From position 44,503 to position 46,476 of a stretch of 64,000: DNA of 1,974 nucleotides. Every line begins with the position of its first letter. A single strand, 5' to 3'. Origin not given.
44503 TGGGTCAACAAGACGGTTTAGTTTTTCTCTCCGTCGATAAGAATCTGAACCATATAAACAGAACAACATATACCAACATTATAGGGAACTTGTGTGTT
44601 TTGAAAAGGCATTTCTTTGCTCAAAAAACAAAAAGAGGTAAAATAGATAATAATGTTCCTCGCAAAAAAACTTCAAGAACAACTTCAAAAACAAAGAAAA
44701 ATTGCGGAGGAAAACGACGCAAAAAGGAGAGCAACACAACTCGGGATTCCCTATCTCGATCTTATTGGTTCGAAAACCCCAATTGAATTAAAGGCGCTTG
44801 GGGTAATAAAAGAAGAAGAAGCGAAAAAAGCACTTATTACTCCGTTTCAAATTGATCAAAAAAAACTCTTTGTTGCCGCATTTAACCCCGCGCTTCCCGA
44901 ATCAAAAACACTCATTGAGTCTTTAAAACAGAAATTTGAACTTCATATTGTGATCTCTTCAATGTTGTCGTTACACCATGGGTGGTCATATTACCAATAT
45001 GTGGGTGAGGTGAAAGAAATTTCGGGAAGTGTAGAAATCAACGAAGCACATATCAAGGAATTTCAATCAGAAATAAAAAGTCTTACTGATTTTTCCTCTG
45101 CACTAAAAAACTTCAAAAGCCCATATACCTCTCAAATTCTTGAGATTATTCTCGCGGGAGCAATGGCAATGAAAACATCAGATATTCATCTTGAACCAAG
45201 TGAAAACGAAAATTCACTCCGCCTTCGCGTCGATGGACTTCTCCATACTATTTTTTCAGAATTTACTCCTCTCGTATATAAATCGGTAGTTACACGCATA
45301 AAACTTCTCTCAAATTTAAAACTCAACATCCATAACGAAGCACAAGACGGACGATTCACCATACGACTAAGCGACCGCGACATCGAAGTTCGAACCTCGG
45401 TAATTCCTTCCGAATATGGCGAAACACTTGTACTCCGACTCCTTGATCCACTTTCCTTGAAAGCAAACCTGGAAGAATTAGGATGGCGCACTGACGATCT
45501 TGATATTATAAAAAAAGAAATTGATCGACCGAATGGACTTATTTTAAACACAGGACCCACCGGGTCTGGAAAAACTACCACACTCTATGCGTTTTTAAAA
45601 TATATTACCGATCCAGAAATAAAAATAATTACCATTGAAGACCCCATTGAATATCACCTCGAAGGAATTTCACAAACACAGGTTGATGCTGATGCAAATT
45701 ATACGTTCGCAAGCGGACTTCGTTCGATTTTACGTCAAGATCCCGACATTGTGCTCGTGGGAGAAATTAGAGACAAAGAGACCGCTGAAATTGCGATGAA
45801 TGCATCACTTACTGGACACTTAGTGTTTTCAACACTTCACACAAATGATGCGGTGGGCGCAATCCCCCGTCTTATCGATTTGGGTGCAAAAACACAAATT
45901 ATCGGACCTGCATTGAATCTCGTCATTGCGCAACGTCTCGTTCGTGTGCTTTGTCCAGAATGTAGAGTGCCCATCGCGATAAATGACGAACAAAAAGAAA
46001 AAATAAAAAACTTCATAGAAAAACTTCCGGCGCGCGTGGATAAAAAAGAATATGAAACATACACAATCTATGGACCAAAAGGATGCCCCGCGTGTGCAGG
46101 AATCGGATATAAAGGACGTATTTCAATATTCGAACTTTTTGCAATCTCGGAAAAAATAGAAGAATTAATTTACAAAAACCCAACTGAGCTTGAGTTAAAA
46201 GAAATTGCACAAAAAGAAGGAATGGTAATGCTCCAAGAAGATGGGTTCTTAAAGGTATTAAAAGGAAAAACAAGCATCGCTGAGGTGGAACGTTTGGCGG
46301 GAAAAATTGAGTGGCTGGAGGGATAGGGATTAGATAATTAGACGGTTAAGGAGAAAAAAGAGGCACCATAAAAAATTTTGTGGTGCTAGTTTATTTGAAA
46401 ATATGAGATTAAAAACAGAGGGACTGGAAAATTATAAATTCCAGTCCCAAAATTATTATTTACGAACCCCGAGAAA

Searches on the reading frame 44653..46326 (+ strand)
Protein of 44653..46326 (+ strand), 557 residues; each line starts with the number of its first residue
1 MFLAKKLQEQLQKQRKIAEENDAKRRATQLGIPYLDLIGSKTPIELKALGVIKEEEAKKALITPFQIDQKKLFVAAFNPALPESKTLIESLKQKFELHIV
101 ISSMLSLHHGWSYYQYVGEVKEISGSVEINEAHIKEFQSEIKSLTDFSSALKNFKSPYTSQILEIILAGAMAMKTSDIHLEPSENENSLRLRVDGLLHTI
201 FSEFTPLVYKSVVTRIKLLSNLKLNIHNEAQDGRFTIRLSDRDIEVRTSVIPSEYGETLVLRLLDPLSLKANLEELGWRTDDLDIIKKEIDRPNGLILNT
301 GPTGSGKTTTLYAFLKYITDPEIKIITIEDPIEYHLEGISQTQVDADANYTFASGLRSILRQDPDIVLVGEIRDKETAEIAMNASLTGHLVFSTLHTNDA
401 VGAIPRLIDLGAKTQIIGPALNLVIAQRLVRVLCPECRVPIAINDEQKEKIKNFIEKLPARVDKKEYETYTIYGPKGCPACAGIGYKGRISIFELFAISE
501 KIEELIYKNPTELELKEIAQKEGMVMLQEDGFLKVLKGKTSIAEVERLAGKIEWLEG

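Call 51: search_protein_families(library=pfam, proteins=[window:44653-46326:+], max_evalue=0.00001)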
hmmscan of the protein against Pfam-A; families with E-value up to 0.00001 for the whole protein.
window:44653-46326:+ (557 aa): 1 family
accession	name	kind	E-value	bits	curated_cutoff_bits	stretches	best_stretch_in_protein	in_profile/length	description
PF00437.27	T2SSE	-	7.3e-116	387.3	24.9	1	161-547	10-370/370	Type II/IV secretion system protein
